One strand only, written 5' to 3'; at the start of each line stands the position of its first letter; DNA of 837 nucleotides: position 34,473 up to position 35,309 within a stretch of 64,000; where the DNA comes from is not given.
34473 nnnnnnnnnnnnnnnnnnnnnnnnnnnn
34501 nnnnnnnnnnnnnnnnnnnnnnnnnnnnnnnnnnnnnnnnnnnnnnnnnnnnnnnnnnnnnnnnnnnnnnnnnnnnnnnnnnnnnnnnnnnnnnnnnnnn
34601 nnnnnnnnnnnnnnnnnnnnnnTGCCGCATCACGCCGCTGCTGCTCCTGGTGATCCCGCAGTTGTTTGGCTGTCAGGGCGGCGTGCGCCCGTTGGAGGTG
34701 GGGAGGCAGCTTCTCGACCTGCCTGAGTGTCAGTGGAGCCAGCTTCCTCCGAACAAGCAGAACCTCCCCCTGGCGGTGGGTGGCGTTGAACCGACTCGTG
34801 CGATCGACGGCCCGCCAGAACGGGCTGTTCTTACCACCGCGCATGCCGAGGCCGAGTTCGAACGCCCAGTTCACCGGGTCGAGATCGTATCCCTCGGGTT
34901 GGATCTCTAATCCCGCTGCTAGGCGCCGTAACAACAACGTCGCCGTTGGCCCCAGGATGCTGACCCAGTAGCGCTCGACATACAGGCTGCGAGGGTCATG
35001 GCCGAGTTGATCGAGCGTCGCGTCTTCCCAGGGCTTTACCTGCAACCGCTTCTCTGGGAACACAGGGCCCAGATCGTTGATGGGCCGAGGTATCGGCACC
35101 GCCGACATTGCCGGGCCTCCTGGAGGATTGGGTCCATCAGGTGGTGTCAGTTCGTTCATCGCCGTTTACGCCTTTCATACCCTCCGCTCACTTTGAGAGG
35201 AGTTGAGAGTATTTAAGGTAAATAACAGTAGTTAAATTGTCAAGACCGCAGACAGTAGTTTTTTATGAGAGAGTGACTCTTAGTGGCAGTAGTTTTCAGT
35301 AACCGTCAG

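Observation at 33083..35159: ATGA-coupled three-gene operon: winged-helix-like protein, 104 aa EspC/WXG-like protein, and a 409 aa protein with a WXG-like N-terminus and an unknown C-terminal domain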

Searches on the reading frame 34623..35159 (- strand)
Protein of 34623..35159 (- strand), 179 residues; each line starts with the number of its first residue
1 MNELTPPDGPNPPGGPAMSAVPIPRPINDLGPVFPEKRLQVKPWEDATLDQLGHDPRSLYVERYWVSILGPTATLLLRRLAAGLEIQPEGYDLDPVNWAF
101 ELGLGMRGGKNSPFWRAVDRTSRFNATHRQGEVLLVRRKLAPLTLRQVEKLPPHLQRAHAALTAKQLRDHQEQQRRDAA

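Call 3: search_protein_families(library=pfam, proteins=[window:34623-35159:-], max_evalue=1)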
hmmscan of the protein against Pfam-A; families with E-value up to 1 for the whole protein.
window:34623-35159:- (179 aa): 0 families

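Call 4: search_protein_families(library=ncbifam, proteins=[window:34623-35159:-], max_evalue=1)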
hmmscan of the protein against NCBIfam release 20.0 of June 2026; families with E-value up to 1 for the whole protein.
window:34623-35159:- (179 aa): 1 family
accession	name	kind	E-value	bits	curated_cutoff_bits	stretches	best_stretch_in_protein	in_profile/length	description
TIGR02316.1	propion_prpE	equivalog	0.029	13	827.4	1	105-147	165-206/628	propionate--CoA ligase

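Call 5: search_solved_structures(query=window:34623-35159:-, max_evalue=10, show_alignments=2)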
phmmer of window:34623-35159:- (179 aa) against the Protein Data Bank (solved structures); distinct sequences matched with E-value up to 10: 1.
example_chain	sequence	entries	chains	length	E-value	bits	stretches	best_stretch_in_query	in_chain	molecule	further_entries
9dni_A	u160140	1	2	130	1.2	11.9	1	50-91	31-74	De novo designed IR agonist ""S2-F1-S1""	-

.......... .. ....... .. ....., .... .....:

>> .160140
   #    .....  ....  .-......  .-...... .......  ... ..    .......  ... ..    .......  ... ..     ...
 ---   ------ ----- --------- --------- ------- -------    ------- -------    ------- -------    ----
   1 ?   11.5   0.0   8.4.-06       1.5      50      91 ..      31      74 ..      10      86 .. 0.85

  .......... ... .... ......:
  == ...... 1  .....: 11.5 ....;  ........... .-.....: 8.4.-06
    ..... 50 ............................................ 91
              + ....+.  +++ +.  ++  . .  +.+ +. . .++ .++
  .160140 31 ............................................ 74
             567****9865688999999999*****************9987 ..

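Call 9: find_homologous_proteins(query=window:34623-35159:-)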
Query window:34623-35159:- (179 aa): 403 proteins with E <= 0.001 among 728 candidates; the best 120 are listed.
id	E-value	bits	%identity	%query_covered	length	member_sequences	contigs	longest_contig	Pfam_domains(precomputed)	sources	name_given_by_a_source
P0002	8.2e-104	363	100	91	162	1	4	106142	-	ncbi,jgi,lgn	ncbi:MAG: hypothetical protein ACI8TP_000162 [Acidimicrobiales bacterium]|jgi:hypothetical protein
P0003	1.0e-73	265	74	93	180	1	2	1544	-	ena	-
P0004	3.5e-72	260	70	96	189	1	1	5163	-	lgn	-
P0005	1.9e-68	248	74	83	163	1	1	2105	-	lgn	-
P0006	3.6e-65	237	71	83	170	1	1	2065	-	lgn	-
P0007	5.5e-64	233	70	83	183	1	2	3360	-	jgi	jgi:hypothetical protein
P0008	2.6e-63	231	70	83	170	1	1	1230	-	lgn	-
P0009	4.2e-62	227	67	80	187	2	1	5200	-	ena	-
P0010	4.5e-62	227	75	75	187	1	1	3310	-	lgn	-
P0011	9.6e-62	226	64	92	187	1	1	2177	-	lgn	-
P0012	2.2e-60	221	67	83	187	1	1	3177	-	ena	-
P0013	2.5e-57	211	64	82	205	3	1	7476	-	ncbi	-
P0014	3.5e-57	211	67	75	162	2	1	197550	-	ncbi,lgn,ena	-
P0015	1.9e-56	208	65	79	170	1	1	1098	-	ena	-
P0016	6.5e-56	207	68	77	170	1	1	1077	-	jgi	jgi:hypothetical protein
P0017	9.9e-56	206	66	77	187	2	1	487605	-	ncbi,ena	-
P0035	1.8e-53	199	65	75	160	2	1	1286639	-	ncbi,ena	-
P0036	4.3e-53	198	63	78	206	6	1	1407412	-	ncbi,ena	-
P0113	1.4e-38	150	57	75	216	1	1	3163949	-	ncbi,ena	-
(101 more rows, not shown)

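Call 11: find_encoding_contigs(protein=P0036, flank=8000, max_places=2)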
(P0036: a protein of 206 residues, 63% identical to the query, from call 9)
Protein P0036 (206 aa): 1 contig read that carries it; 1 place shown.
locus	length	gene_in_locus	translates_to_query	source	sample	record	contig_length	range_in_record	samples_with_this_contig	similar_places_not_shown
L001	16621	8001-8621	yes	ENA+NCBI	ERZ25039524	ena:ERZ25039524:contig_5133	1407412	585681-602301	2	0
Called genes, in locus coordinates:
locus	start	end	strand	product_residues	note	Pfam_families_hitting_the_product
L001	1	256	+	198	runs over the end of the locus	PF00625:Guanylate_kin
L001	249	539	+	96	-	PF01192:RNA_pol_Rpb6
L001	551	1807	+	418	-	PF02441:Flavoprotein, PF04127:DFP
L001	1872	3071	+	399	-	PF00438:S-AdoMet_synt_N, PF02772:S-AdoMet_synt_M, PF02773:S-AdoMet_synt_C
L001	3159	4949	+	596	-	PF17764:PriA_3primeBD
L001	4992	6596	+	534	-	PF00501:AMP-binding, PF13193:AMP-binding_C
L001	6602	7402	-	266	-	PF00848:Ring_hydroxyl_A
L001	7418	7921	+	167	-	-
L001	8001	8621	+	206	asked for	-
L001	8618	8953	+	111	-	-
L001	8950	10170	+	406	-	-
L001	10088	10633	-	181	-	PF00588:SpoU_methylase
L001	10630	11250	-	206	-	PF05175:MTS, PF02390:Methyltransf_4 (weak), PF13649:Methyltransf_25 (weak)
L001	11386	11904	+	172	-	PF01327:Pep_deformylase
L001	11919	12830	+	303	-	PF00551:Formyl_trans_N, PF02911:Formyl_trans_C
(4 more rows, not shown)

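Call 12: find_encoding_contigs(protein=P0113, flank=8000, max_places=2)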
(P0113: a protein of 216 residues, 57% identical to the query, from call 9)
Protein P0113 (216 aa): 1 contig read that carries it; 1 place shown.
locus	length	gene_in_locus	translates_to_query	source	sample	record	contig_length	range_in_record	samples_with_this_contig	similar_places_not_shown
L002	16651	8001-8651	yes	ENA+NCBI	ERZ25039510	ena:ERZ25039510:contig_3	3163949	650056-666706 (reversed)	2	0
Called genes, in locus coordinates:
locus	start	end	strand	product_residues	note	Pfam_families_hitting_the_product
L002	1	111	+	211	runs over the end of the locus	PF13489:Methyltransf_23, PF08241:Methyltransf_11, PF13649:Methyltransf_25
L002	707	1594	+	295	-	-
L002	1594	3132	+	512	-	PF09913:DUF2142, PF02366:PMT, PF13231:PMT_2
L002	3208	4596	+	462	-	PF00188:CAP, PF01839:FG-GAP (faint), PF13517:FG-GAP_3 (weak)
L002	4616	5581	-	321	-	PF03706:LPG_synthase_TM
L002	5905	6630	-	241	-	PF00899:ThiF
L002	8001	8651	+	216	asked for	-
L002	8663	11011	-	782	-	PF00082:Peptidase_S8, PF01839:FG-GAP (faint), PF13517:FG-GAP_3 (weak)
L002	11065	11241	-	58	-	PF00883:Peptidase_M17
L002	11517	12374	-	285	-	PF02789:Peptidase_M17_N, PF00883:Peptidase_M17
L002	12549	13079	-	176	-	PF01923:Cob_adeno_trans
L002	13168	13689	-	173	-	PF01039:Carboxyl_trans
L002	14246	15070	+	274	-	-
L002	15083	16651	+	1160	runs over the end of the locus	PF02574:S-methyl_trans, PF00809:Pterin_bind, PF02607:B12-binding_2, PF02310:B12-binding, PF02965:Met_synt_B12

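Call 15: find_encoding_contigs(protein=P0035, flank=8000, max_places=2)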
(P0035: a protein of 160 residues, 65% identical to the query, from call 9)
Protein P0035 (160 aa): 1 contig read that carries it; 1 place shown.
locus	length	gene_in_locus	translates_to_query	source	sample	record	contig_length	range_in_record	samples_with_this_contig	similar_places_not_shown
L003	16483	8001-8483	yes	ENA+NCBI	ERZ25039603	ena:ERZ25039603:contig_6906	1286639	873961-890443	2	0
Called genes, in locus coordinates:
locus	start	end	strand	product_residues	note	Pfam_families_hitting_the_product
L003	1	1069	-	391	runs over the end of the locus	PF00581:Rhodanese, PF00899:ThiF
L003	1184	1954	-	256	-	PF00205:TPP_enzyme_M (faint), PF02146:SIR2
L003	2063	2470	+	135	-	-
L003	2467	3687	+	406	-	PF13692:Glyco_trans_1_4, PF00534:Glycos_transf_1, PF20706:GT4-conflict (weak)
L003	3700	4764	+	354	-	PF00005:ABC_tran, PF13304:AAA_21, PF08402:TOBE_2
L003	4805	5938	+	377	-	-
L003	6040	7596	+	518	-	PF00528:BPD_transp_1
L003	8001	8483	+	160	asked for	-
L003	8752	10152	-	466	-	PF13727:CoA_binding_3, PF02397:Bac_transf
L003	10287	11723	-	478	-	PF02789:Peptidase_M17_N, PF00883:Peptidase_M17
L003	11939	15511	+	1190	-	PF02574:S-methyl_trans, PF00809:Pterin_bind, PF02607:B12-binding_2, PF02310:B12-binding, PF02965:Met_synt_B12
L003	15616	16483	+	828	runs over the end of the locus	-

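Call 16: find_encoding_contigs(protein=P0017, flank=8000, max_places=2)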
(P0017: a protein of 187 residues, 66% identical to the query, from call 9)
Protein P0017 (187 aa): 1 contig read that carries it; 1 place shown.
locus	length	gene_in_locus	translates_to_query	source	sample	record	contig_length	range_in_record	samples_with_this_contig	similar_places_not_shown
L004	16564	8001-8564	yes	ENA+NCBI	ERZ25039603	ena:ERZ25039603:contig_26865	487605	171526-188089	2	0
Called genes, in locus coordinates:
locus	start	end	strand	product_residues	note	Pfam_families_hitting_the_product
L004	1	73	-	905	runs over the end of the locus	PF01510:Amidase_2, PF13946:DUF4214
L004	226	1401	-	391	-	PF00581:Rhodanese, PF00899:ThiF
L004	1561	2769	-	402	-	PF00205:TPP_enzyme_M (faint), PF02146:SIR2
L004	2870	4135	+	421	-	PF13524:Glyco_trans_1_2 (weak), PF20706:GT4-conflict, PF13692:Glyco_trans_1_4, PF00534:Glycos_transf_1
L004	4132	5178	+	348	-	PF00005:ABC_tran, PF13304:AAA_21 (faint), PF08402:TOBE_2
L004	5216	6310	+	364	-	PF01547:SBP_bac_1, PF13531:SBP_bac_11, PF13416:SBP_bac_8, PF13343:SBP_bac_6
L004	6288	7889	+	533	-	PF00528:BPD_transp_1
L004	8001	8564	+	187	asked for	-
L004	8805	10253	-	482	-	PF13727:CoA_binding_3, PF02397:Bac_transf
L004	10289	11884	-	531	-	PF02789:Peptidase_M17_N, PF00883:Peptidase_M17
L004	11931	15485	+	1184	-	PF02574:S-methyl_trans, PF00809:Pterin_bind, PF02607:B12-binding_2, PF02310:B12-binding, PF02965:Met_synt_B12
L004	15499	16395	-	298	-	PF21686:LigD_Prim-Pol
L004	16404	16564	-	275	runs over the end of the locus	PF02735:Ku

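Call 29: search_solved_structures(query=A2, max_evalue=10, show_alignments=2)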
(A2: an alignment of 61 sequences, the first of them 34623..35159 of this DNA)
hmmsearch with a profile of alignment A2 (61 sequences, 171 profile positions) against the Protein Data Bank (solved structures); distinct sequences matched with E-value up to 10: 0.

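Call 40: predict_structure(alignment_id=A2)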
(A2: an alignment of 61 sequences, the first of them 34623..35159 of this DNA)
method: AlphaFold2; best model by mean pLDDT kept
length: 179 residues; sequences in the alignment: 61
mean_pLDDT: 91.1   pTM: 0.77
mean pLDDT of the five models: 91.1, 90.8, 90.8, 90.1, 89.8
residues with pLDDT >= 90: 137; 70-90: 19; 50-70: 23; < 50: 0
segments of 3 or more residues with pLDDT < 50: none
pLDDT, mean of each block of 10 residues (from residue 1): 64 64 71 89 97 97 98 98 98 96 90 96 98 98 97 98 97 93
secondary structure, 60 per line:
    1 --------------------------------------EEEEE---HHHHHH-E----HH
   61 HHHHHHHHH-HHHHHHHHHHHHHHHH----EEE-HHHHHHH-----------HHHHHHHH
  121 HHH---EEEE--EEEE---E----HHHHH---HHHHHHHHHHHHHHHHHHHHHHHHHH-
elements in order: E39-43 H47-52 H59-69 H71-86 E91-93 H95-101 H113-123 E127-130 E133-136 H145-149 H153-178

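Call 64: search_protein_families(library=padloc, proteins=[window:34623-35159:-], max_evalue=0.1)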
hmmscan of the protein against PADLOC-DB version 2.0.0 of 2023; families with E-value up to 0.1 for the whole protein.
window:34623-35159:- (179 aa): 0 families

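Call 65: search_protein_families(library=phrogs, proteins=[window:34623-35159:-], max_evalue=0.1)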
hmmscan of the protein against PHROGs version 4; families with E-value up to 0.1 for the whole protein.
window:34623-35159:- (179 aa): 0 families

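Call 72: search_dna_similar(query=window:34623-35159:-, collection=plasmids, mode=protein, max_evalue=0.01, max_rows=15)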
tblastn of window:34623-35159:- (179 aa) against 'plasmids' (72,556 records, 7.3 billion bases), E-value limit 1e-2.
No match.

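Call 73: search_dna_similar(query=window:34623-35159:-, collection=phages, mode=protein, max_evalue=0.01, max_rows=15)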
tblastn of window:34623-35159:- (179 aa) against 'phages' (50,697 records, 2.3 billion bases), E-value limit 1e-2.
No match.

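Call 74: fold_search(model_id=the predicted structure, library=pdb)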
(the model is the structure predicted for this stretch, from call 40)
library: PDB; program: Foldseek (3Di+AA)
matches with E <= 10: 78; with E <= 0.001: 0
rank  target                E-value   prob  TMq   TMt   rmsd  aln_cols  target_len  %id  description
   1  5wtn_B                2.3e-03  1.00  0.41  0.30   6.4       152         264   12  Crystal Structure Analysis of primosome protein DnaB (resiues 1-300) from Geobacillus stearothermophilus (released 2017-08-23)
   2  5wtn_D                9.6e-03  1.00  0.46  0.32   5.5       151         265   10  Crystal Structure Analysis of primosome protein DnaB (resiues 1-300) from Geobacillus stearothermophilus (released 2017-08-23)
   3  5wtn_C                1.2e-02  0.99  0.39  0.28   6.3       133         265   13  Crystal Structure Analysis of primosome protein DnaB (resiues 1-300) from Geobacillus stearothermophilus (released 2017-08-23)
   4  5wtn_A                2.1e-02  0.99  0.46  0.32   5.2       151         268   10  Crystal Structure Analysis of primosome protein DnaB (resiues 1-300) from Geobacillus stearothermophilus (released 2017-08-23)
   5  4p1w_E                1.7e+00  0.21  0.17  0.23   8.4        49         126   22  Crystal structure of Atg13(17BR)-Atg17-Atg29-Atg31 complex (released 2014-05-07)
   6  5d5h                  2.0e+00  0.11  0.18  0.05   7.6        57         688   19  Crystal structure of Mycobacterium tuberculosis Topoisomerase I (released 2015-12-16)
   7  1y0u_A                2.6e+00  0.18  0.26  0.48   4.6        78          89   17  Crystal Structure of the putative arsenical resistance operon repressor from Archaeoglobus fulgidus (released 2004-12-28)
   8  3f8m_A                2.6e+00  0.15  0.26  0.21   3.9        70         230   13  Crystal Structure of PhnF from Mycobacterium smegmatis (released 2009-11-17)
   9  1bja_A                2.6e+00  0.09  0.23  0.40   7.1       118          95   11  ACTIVATION DOMAIN OF THE PHAGE T4 TRANSCRIPTION FACTOR MOTA (released 1998-11-04)
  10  4p1w_B                2.7e+00  0.16  0.17  0.22   8.4        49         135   22  Crystal structure of Atg13(17BR)-Atg17-Atg29-Atg31 complex (released 2014-05-07)
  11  8xtg_C                3.3e+00  0.06  0.23  0.12  13.2       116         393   17  Crystal structure of methyltransferase MpaG' in complex with SAH and DMMPA (released 2024-08-28)
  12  6k8n_B                3.5e+00  0.08  0.16  0.05   5.8        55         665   13  Crystal structure of the Sulfolobus solfataricus topoisomerase III (released 2020-06-24)
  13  2enw_B                3.5e+00  0.01  0.12  0.13  16.0       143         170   16  Mutant Y92H structure of TTHB049 from Thermus thermophilus HB8 (released 2007-10-02)
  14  5jhf_E                3.8e+00  0.13  0.17  0.23   8.5        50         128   22  Crystal structure of Atg13(17BR)-Atg13(17LR)-Atg17-Atg29-Atg31 complex (released 2016-08-03)
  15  5jhf_B                3.8e+00  0.13  0.17  0.22   8.5        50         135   22  Crystal structure of Atg13(17BR)-Atg13(17LR)-Atg17-Atg29-Atg31 complex (released 2016-08-03)
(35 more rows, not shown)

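Call 78: find_related_loci(query=A2, collection=genome_contigs, flank=10000)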
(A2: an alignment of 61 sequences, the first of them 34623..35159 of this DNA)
Query A2 (179 aa) in genome_contigs; peptide patterns used: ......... (x = any residue, [..] = any of these).
599 stretches matched a pattern (row limit reached: there are more); 587 encode a relative of the query (tblastn E <= 1e-3); the best 80 are kept; 80 distinct loci.
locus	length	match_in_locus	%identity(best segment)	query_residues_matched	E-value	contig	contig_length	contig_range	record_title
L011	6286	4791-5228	64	22-167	4e-59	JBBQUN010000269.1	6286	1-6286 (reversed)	MAG: Acidimicrobiales bacterium isolate Co_metawrap_1930 Cmw_1930_k141_25720490_length_6286_cov_17.8135, whole genome sh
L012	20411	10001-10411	66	31-167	9e-59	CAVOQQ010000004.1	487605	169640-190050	MAG: uncultured Acidimicrobiales bacterium isolate MFD09964.bin.1.68 genome assembly, contig: contig_26865, whole genome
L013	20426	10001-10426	65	26-167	3e-57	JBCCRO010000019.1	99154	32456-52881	MAG: Actinomycetota bacterium isolate P01_D01_bin.34 k141_1519761_length_99154_cov_41.5492, whole genome shotgun sequenc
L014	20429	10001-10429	64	25-167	1e-52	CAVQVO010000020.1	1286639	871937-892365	MAG: uncultured Acidimicrobiales bacterium isolate MFD09964.bin.1.7 genome assembly, contig: contig_6906, whole genome s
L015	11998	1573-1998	58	32-173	3e-52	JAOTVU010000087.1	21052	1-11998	MAG: Acidimicrobiia bacterium isolate 13_May_SF_Bin57 13_May_SF_Bin57_scaffold_1697_c1, whole genome shotgun sequence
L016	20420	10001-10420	61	28-167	3e-52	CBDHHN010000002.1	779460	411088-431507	MAG: Acidimicrobiales bacterium isolate 52bdf354-617b-472d-aa5f-cc26607e9683 genome assembly, contig: contig_2, whole ge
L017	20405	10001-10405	59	34-168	7e-52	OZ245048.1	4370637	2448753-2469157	MAG: Acidimicrobiales bacterium isolate fd8095d6-3f49-4c9a-911c-9a204c92b890 genome assembly, chromosome: 1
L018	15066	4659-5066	60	32-167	1e-51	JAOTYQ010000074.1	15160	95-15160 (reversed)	MAG: Acidimicrobiia bacterium isolate 21_Jan_SF_Bin50 21_Jan_SF_Bin50_scaffold_2640_c1, whole genome shotgun sequence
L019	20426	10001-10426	58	32-173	3e-51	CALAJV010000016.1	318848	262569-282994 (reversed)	MAG: uncultured Acidimicrobiales bacterium isolate L4_Bin_METABAT__59_1 genome assembly, contig: c_000001455924, whole g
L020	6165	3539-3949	59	24-159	5e-51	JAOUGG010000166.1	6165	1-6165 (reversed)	MAG: Acidimicrobiia bacterium isolate 4_1_May_SF_Bin1 4_1_May_SF_Bin1_scaffold_6398_c1, whole genome shotgun sequence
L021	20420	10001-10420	56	33-176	2e-50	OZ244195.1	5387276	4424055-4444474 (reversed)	MAG: Acidimicrobiales bacterium isolate 87519b6a-d5ff-410c-9faf-bc6ff523b0ec genome assembly, chromosome: 1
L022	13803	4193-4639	60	12-160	8e-48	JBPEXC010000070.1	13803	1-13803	MAG: Acidimicrobiales bacterium isolate MAG14 MAG14_MAG14_70, whole genome shotgun sequence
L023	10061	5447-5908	56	14-167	2e-47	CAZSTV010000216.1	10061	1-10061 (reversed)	MAG TPA_asm: uncultured Acidimicrobiaceae bacterium isolate SRP268394_co1_97 genome assembly, contig: NODE_10332_length_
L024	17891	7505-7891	64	32-160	4e-47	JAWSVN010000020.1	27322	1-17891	MAG: Acidimicrobiales bacterium isolate PJM02_PBAT_act1 EcoflexJ0_contig_386, whole genome shotgun sequence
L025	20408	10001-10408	57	33-168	1e-46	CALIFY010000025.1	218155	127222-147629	MAG: uncultured Acidimicrobiales bacterium isolate R2_Bin_METABAT__111_1 genome assembly, contig: c_000000367491, whole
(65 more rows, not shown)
